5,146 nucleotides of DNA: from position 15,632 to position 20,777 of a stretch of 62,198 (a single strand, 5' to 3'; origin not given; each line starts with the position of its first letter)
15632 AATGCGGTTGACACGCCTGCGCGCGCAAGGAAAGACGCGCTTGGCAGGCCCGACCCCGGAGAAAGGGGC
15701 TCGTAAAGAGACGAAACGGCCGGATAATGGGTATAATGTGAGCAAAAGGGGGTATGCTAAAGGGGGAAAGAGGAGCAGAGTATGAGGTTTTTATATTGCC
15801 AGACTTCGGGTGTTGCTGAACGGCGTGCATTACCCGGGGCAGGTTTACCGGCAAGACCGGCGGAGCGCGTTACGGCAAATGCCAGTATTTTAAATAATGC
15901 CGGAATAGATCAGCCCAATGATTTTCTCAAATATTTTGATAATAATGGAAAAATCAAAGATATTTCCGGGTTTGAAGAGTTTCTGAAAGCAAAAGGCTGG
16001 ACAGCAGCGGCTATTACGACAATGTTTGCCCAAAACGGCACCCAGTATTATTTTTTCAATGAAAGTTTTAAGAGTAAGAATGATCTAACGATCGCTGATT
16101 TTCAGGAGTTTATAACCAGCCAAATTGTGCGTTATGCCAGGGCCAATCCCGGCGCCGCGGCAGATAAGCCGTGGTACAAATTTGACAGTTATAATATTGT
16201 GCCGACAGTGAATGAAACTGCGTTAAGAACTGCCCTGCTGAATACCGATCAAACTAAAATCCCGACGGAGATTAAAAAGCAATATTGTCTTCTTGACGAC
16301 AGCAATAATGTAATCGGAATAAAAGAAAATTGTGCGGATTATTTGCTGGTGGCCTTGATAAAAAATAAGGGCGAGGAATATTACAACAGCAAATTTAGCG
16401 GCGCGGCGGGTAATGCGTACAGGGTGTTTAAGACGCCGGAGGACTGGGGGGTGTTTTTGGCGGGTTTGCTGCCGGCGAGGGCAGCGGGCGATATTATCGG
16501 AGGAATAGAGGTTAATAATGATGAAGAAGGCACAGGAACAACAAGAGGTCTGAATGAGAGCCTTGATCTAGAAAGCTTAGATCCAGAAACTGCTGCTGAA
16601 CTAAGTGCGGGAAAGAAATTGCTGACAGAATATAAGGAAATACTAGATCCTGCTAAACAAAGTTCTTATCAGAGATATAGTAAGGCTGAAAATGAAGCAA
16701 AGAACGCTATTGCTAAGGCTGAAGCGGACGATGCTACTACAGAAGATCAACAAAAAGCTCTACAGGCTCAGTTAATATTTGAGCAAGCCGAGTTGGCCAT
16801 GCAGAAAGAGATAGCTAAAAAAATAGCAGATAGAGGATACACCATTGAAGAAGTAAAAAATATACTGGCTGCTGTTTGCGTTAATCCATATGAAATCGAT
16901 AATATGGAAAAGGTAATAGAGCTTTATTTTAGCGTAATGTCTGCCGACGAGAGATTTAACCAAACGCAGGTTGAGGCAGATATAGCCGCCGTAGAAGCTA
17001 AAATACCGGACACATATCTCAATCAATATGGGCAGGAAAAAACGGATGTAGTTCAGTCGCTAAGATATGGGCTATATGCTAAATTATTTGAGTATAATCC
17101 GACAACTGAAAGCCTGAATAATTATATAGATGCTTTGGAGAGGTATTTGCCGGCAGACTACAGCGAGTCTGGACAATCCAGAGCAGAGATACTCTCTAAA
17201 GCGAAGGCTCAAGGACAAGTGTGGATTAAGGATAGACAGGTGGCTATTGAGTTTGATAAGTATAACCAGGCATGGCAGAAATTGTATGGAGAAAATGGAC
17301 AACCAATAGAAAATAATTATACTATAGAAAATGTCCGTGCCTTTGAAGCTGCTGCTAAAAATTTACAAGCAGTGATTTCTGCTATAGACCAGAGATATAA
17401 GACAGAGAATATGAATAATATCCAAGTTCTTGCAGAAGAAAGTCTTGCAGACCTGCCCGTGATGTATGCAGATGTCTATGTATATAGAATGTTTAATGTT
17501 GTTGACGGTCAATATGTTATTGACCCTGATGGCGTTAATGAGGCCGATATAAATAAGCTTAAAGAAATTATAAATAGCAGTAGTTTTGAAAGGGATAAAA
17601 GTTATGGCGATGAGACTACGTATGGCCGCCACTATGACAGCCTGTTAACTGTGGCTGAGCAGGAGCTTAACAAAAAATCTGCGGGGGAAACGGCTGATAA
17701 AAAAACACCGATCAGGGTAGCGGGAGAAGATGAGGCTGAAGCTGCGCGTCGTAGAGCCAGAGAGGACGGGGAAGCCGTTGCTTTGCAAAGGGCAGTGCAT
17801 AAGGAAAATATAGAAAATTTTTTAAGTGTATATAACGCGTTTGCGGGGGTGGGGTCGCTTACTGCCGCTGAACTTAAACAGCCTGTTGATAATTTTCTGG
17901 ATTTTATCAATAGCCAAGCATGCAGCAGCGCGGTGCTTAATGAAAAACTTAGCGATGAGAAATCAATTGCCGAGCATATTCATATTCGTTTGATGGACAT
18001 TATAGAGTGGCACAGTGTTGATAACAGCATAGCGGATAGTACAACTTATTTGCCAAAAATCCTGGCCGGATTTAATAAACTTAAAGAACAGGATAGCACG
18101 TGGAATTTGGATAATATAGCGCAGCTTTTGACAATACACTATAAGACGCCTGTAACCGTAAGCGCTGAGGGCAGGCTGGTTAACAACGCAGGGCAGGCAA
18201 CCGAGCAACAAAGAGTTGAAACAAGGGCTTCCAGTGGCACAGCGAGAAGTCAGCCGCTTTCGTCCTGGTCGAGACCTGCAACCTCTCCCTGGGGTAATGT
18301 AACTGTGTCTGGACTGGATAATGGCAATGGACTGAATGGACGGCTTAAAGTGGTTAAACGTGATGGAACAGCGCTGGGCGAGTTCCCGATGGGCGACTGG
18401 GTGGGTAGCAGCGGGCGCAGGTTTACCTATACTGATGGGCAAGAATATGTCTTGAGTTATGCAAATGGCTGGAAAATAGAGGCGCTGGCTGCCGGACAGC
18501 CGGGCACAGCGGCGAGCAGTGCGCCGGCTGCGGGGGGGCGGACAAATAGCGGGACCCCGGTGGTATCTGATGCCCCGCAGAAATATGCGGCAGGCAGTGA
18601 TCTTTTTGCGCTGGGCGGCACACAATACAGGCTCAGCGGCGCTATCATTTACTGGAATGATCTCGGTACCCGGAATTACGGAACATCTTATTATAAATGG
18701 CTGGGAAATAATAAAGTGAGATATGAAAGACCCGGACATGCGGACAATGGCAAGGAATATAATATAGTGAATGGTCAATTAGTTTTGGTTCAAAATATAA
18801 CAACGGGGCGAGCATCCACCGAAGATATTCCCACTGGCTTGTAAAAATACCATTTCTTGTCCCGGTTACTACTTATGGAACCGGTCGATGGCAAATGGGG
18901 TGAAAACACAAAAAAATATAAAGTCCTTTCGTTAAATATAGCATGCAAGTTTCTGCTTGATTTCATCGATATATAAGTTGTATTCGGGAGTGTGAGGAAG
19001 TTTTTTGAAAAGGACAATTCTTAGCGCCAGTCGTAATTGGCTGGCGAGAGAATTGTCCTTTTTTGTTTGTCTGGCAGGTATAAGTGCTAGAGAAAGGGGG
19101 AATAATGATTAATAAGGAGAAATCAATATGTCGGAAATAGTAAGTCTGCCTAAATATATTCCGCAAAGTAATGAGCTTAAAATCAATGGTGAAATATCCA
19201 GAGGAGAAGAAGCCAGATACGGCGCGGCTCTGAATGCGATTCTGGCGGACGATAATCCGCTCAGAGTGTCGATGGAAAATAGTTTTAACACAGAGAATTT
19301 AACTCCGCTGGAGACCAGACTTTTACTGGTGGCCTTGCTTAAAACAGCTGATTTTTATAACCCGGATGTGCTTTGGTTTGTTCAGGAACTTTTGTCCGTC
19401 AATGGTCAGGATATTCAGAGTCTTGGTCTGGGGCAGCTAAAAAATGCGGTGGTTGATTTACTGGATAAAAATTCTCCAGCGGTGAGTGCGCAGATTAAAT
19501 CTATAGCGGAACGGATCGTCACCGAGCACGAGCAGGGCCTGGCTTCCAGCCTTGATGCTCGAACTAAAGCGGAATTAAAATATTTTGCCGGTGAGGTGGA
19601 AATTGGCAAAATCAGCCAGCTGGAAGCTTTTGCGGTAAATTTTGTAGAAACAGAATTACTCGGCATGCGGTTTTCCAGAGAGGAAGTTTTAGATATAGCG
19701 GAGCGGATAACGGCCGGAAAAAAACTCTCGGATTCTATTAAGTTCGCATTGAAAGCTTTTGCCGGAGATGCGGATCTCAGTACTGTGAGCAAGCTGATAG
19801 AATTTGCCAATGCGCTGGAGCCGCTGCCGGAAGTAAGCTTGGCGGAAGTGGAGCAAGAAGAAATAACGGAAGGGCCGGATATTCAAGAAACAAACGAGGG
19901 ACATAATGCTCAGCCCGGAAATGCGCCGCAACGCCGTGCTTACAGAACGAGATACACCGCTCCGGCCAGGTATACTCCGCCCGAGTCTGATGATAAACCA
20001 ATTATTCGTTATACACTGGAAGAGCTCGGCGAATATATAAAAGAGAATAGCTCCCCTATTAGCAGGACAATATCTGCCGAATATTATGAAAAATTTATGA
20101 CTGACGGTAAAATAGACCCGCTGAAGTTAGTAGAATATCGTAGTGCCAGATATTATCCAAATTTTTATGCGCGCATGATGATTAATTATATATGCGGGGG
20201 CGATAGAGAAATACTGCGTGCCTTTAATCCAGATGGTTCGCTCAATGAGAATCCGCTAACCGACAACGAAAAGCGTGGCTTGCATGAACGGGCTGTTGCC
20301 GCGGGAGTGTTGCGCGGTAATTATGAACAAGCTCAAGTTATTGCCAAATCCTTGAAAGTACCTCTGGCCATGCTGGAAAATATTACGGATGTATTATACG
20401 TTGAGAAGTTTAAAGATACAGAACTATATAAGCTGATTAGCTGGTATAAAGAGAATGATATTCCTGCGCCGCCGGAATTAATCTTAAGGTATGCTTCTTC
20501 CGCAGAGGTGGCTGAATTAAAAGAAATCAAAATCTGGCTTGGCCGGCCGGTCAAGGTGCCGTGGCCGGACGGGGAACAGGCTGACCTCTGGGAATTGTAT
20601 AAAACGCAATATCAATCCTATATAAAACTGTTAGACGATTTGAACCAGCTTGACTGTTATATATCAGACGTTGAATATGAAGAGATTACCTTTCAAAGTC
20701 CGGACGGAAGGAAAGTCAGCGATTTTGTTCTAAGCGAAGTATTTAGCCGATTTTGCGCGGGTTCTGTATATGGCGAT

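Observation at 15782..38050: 22-kb AT-rich block of five co-directional genes of unknown function inserted between lexA and purH - candidate undescribed system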

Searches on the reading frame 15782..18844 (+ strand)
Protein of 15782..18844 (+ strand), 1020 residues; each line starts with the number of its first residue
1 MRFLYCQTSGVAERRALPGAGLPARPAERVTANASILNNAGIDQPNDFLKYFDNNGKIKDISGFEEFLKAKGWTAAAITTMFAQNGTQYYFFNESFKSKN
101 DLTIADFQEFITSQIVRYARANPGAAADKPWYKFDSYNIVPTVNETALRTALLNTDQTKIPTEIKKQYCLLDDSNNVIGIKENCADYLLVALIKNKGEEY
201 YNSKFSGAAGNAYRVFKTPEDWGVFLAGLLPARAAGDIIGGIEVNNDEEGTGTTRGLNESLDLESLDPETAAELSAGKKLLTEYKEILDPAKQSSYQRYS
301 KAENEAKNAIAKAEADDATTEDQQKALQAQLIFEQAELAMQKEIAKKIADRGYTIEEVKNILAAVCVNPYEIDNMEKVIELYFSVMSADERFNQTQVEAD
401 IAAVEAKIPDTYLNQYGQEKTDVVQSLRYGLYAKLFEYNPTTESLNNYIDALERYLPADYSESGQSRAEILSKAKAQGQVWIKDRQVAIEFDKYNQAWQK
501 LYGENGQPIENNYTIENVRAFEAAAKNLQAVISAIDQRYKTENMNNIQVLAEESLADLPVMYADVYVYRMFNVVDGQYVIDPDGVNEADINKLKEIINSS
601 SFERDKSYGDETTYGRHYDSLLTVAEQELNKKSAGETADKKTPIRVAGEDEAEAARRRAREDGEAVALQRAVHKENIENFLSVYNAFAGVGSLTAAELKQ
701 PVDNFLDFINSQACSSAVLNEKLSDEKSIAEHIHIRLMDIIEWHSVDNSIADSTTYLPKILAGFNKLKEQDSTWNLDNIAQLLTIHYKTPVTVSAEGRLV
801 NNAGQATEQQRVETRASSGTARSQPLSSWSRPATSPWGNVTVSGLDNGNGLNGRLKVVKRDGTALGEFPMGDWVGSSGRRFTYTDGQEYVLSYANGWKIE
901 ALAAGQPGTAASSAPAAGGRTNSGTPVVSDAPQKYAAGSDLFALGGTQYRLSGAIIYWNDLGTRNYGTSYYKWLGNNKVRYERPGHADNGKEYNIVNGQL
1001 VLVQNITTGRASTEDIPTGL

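Call 3: search_protein_families(library=pfam, proteins=[window:15782-18844:+], max_evalue=0.01)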
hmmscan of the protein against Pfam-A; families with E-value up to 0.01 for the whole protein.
window:15782-18844:+ (1020 aa): 0 families

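Call 5: search_protein_families(library=padloc, proteins=[window:15782-18844:+], max_evalue=1)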
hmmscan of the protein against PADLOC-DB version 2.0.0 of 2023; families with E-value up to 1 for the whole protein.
window:15782-18844:+ (1020 aa): 0 families

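Call 6: search_protein_families(library=ncbifam, proteins=[window:15782-18844:+], max_evalue=1)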
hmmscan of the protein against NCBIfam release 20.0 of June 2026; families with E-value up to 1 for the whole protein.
window:15782-18844:+ (1020 aa): 0 families

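Call 64: search_protein_families(library=phrogs, proteins=[window:15782-18844:+], max_evalue=0.1)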
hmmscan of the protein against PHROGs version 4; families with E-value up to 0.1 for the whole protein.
window:15782-18844:+ (1020 aa): 1 family
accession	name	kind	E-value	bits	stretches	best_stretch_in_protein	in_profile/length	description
phrog_11833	-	unknown function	0.091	13.6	0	798-834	62-99/128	-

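Call 73: find_related_loci(query=window:15782-18844:+, collection=metagenome_contigs, flank=10000)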
Query window:15782-18844:+ (1020 aa) in metagenome_contigs; peptide patterns used: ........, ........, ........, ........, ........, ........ (x = any residue, [..] = any of these).
40 stretches matched a pattern, but none encodes a relative of the query by tblastn (E <= 1e-3).

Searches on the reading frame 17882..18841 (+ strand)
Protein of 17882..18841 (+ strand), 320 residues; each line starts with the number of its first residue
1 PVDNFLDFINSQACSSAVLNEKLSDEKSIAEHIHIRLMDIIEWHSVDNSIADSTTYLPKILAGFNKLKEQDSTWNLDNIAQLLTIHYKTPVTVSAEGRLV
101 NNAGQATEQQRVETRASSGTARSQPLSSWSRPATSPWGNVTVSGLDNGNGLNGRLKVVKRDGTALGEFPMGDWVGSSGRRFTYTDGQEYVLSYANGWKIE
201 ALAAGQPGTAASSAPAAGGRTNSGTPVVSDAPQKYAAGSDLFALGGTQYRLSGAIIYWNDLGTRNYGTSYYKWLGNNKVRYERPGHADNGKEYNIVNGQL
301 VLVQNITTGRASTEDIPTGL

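Call 69: search_protein_families(library=pfam, proteins=[window:17882-18841:+], max_evalue=0.1)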
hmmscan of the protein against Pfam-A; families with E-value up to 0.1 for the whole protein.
window:17882-18841:+ (320 aa): 0 families

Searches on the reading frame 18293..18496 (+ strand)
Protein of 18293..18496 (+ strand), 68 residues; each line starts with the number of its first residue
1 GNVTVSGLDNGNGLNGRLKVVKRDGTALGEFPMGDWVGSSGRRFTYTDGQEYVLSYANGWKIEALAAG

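Call 75: find_related_loci(query=A5, collection=metagenome_contigs, flank=10000)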
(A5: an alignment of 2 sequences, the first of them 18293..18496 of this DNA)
Query A5 (68 aa) in metagenome_contigs; peptide patterns used: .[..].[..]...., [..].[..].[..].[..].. (x = any residue, [..] = any of these).
98 stretches matched a pattern, but none encodes a relative of the query by tblastn (E <= 1e-3).

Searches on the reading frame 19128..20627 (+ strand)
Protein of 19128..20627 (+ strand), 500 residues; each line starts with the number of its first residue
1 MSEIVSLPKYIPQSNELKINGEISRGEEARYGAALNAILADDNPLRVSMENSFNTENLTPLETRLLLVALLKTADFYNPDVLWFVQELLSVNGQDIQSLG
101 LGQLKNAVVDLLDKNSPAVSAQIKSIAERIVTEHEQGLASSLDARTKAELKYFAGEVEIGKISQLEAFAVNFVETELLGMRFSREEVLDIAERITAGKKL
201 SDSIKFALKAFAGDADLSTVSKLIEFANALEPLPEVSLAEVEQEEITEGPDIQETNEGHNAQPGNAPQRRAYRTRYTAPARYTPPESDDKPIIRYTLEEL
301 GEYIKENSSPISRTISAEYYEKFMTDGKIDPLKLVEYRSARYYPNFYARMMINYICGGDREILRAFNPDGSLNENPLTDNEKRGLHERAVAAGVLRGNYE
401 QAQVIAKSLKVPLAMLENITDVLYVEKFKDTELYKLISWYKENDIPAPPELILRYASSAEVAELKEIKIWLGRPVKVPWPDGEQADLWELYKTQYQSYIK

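Call 43: search_protein_families(library=pfam, proteins=[window:19128-20627:+], max_evalue=10)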
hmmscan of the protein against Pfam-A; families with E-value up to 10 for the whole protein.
window:19128-20627:+ (500 aa): 1 family
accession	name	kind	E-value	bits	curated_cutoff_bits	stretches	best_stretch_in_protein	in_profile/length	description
PF11952.13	XTBD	-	0.22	11.7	27.6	1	163-196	31-67/85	XRN-Two Binding Domain, XTBD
